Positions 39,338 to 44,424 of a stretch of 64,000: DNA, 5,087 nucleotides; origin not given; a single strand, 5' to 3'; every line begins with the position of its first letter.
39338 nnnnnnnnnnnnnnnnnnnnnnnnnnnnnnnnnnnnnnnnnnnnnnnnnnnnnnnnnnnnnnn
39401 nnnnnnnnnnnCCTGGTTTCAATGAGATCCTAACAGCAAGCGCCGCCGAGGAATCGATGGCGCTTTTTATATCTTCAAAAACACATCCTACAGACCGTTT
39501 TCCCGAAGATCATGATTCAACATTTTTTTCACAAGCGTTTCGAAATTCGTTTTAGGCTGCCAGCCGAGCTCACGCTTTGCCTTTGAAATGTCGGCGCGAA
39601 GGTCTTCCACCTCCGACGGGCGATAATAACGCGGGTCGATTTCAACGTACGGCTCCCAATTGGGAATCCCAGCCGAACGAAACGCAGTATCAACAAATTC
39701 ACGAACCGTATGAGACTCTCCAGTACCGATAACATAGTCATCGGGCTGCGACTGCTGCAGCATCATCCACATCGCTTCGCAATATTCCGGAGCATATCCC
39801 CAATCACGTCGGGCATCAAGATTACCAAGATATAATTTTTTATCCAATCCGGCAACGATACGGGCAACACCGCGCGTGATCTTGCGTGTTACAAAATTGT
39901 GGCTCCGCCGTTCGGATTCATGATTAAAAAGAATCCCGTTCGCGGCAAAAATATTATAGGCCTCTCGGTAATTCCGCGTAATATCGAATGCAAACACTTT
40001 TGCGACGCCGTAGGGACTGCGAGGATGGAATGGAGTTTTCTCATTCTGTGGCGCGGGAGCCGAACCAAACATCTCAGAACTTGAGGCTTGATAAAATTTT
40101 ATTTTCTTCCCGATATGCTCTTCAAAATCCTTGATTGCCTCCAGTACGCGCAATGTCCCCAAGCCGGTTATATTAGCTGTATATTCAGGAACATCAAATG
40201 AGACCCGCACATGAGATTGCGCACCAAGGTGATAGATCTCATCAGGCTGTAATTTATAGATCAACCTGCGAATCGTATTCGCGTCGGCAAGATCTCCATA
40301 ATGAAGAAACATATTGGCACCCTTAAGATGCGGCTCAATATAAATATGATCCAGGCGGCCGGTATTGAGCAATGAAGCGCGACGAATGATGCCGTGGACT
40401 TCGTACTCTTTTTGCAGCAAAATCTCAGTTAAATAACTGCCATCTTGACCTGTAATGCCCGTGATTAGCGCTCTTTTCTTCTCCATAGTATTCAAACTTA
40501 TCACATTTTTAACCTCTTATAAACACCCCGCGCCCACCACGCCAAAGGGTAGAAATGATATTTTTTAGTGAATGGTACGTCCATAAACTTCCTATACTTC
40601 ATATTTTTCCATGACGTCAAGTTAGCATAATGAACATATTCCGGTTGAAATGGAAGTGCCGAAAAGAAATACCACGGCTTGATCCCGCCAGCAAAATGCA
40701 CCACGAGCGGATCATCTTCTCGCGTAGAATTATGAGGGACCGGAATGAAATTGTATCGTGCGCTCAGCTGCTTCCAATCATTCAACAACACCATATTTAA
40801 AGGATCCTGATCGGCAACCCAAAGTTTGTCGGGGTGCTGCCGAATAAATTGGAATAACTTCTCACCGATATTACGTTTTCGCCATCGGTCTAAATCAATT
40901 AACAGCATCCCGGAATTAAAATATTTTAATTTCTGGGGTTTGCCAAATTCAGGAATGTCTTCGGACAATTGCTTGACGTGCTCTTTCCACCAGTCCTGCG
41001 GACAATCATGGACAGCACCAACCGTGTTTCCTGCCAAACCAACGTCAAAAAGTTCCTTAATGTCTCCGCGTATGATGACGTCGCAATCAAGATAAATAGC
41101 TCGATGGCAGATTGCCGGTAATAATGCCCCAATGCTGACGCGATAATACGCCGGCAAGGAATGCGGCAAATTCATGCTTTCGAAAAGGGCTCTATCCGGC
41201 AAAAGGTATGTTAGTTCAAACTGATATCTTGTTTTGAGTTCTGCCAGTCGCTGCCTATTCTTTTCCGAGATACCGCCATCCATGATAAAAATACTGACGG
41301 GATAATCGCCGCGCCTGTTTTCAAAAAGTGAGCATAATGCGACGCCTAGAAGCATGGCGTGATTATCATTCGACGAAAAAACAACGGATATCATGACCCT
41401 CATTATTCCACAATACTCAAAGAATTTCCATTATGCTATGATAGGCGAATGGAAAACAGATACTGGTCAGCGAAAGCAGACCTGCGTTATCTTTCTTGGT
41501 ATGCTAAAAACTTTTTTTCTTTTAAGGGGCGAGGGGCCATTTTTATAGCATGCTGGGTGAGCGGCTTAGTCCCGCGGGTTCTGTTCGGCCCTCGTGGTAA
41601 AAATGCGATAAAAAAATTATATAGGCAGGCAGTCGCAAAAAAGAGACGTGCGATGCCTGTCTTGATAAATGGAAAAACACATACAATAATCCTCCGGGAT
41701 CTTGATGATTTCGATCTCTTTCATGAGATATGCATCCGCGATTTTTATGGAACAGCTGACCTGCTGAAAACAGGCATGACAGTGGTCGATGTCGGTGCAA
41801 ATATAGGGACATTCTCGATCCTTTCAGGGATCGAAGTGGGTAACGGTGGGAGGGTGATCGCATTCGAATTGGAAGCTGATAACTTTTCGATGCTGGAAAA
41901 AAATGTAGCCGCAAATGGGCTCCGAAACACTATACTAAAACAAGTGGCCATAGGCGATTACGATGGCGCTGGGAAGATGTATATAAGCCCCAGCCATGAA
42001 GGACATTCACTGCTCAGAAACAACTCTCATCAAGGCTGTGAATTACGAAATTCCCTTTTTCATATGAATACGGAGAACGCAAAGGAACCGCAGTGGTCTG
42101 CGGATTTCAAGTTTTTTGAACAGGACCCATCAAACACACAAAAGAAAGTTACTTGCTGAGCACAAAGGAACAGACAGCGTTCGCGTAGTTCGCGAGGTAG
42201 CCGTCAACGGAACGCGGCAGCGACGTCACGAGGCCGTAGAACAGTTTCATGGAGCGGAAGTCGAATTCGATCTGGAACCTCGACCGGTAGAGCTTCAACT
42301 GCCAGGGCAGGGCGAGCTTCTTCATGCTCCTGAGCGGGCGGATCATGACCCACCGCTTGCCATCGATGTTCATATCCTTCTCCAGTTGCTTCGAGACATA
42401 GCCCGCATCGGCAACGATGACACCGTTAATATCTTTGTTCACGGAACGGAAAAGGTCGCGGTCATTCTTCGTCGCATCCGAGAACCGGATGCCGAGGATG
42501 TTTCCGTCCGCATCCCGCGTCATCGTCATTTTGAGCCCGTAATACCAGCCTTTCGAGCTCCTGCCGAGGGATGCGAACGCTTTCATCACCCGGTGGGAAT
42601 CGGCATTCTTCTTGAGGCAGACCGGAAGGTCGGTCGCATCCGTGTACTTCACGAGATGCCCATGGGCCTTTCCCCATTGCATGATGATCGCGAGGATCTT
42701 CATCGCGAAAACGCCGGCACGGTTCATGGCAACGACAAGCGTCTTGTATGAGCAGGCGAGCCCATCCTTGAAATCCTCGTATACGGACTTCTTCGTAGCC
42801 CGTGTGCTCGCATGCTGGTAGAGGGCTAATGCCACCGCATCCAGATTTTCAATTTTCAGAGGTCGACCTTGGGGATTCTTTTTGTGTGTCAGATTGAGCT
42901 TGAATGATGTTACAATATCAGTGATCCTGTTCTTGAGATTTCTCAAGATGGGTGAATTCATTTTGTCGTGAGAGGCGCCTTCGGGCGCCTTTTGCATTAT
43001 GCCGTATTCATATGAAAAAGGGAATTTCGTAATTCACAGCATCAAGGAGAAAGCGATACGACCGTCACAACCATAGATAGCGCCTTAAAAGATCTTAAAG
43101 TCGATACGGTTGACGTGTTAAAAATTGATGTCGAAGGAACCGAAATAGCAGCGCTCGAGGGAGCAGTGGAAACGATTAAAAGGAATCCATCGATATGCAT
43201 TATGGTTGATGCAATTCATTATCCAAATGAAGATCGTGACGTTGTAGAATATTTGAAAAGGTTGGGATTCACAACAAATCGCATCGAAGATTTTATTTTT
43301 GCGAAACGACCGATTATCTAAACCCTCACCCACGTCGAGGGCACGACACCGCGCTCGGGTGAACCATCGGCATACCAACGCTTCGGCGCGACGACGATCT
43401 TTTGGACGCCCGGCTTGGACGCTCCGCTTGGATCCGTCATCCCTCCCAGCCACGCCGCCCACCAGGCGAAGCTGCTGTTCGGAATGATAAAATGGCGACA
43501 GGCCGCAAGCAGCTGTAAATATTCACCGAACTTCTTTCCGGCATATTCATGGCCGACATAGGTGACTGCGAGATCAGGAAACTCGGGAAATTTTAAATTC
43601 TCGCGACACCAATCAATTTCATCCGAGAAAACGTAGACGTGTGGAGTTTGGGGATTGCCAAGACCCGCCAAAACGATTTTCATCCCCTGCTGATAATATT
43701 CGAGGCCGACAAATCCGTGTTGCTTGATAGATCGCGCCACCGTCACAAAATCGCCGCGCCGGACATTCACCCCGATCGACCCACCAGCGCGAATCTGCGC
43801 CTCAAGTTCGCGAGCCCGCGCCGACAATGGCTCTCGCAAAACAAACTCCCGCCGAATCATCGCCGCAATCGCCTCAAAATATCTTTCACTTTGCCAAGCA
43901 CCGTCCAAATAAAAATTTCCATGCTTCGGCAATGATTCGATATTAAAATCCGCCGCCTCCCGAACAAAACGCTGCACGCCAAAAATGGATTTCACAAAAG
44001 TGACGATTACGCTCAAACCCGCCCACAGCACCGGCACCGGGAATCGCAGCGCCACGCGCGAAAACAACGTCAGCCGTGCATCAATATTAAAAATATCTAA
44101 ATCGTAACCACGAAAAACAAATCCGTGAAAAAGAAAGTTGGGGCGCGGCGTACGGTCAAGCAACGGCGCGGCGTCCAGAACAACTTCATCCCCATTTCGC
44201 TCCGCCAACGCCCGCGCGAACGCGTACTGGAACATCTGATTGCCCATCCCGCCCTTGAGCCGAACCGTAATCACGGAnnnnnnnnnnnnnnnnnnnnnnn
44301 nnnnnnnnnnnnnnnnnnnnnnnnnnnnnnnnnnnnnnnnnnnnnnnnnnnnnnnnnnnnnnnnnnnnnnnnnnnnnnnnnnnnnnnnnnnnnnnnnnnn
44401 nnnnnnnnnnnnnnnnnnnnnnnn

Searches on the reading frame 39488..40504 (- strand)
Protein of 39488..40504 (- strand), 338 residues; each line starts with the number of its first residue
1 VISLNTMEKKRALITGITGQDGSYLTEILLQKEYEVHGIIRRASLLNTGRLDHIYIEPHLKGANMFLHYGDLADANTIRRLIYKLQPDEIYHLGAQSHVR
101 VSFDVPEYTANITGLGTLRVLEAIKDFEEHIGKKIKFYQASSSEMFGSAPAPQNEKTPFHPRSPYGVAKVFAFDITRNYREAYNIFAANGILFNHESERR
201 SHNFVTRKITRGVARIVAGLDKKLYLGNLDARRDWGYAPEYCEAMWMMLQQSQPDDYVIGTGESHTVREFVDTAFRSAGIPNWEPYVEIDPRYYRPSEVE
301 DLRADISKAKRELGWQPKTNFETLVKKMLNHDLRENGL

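Call 53: search_protein_families(library=pfam, proteins=[window:39488-40504:-])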
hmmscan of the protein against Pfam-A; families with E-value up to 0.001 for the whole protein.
window:39488-40504:- (338 aa): 3 families
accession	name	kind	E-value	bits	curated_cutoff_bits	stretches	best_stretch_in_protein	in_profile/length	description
PF16363.11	GDP_Man_Dehyd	-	4.2e-138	460.8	27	1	13-328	1-332/332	GDP-mannose 4,6 dehydratase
PF01370.27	Epimerase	-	4.6e-67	226.4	20.9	1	12-260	1-240/240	NAD dependent epimerase/dehydratase family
PF04321.23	RmlD_sub_bind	-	3.1e-07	30.2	27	1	11-192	2-152/287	RmlD substrate binding domain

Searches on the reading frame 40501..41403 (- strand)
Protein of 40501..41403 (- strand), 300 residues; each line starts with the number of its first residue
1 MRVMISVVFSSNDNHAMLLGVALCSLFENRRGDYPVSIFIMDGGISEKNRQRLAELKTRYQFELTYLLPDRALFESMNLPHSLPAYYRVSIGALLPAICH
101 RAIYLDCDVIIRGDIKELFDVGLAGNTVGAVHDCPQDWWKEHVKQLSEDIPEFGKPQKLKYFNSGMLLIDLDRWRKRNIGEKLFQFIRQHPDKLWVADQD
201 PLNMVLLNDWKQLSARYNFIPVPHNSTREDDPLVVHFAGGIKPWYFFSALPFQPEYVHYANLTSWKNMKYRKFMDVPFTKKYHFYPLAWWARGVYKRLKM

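Call 53: search_protein_families(library=pfam, proteins=[window:40501-41403:-])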
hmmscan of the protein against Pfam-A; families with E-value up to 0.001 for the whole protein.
window:40501-41403:- (300 aa): 2 families
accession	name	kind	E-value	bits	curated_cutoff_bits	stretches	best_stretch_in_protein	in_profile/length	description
PF01501.26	Glyco_transf_8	-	2.3e-44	152.3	24.3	1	7-244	2-249/253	Glycosyl transferase family 8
PF18404.7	Glyco_transf_24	-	9e-14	52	25.7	1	18-204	15-203/268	Glucosyltransferase 24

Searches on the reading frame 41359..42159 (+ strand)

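Call 53: search_protein_families(library=pfam, proteins=[window:41359-42159:+])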
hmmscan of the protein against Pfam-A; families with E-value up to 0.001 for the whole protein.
window:41359-42159:+ (266 aa): 2 families
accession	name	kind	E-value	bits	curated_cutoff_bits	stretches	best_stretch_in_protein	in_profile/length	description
PF05050.19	Methyltransf_21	-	1.1e-05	26.1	22.7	1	144-230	1-84/173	Methyltransferase FkbM domain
PF02475.24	TRM5-TYW2_MTfase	-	8.3e-05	23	28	1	133-192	31-89/164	TRM5/TYW2 methyltransferase domain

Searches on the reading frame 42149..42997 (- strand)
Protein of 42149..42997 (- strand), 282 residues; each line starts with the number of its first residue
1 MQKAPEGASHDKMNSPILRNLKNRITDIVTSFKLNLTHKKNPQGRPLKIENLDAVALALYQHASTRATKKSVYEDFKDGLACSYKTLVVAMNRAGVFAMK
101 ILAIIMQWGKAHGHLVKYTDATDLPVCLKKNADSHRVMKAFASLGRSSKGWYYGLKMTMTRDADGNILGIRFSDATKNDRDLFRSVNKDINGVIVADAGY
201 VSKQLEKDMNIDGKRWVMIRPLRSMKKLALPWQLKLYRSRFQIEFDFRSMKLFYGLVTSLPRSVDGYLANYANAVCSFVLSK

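Call 53: search_protein_families(library=pfam, proteins=[window:42149-42997:-])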
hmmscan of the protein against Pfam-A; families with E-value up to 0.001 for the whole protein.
window:42149-42997:- (282 aa): 2 families
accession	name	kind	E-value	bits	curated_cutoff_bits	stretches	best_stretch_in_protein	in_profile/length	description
PF13612.12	DDE_Tnp_1_3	-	1.7e-23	83.8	27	1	116-251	7-142/155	Transposase DDE domain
PF01609.27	DDE_Tnp_1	-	5.4e-10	39.8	23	1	119-255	9-175/200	Transposase DDE domain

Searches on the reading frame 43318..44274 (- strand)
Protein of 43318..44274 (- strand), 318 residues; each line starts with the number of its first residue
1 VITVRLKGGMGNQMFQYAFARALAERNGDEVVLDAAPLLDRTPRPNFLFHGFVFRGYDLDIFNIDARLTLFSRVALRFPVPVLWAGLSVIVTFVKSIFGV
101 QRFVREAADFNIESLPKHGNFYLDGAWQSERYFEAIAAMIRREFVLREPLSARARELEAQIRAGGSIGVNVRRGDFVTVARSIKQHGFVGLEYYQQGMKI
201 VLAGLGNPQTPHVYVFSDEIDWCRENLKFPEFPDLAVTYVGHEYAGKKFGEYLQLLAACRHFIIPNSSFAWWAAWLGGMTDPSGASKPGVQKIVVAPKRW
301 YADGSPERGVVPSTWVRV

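Call 53: search_protein_families(library=pfam, proteins=[window:43318-44274:-])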
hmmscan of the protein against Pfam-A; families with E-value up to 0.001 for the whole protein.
window:43318-44274:- (318 aa): 1 family
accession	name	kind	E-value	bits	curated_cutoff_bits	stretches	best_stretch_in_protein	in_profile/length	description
PF01531.22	Glyco_transf_11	-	6e-31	108.2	23.9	1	108-278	111-267/298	Glycosyl transferase family 11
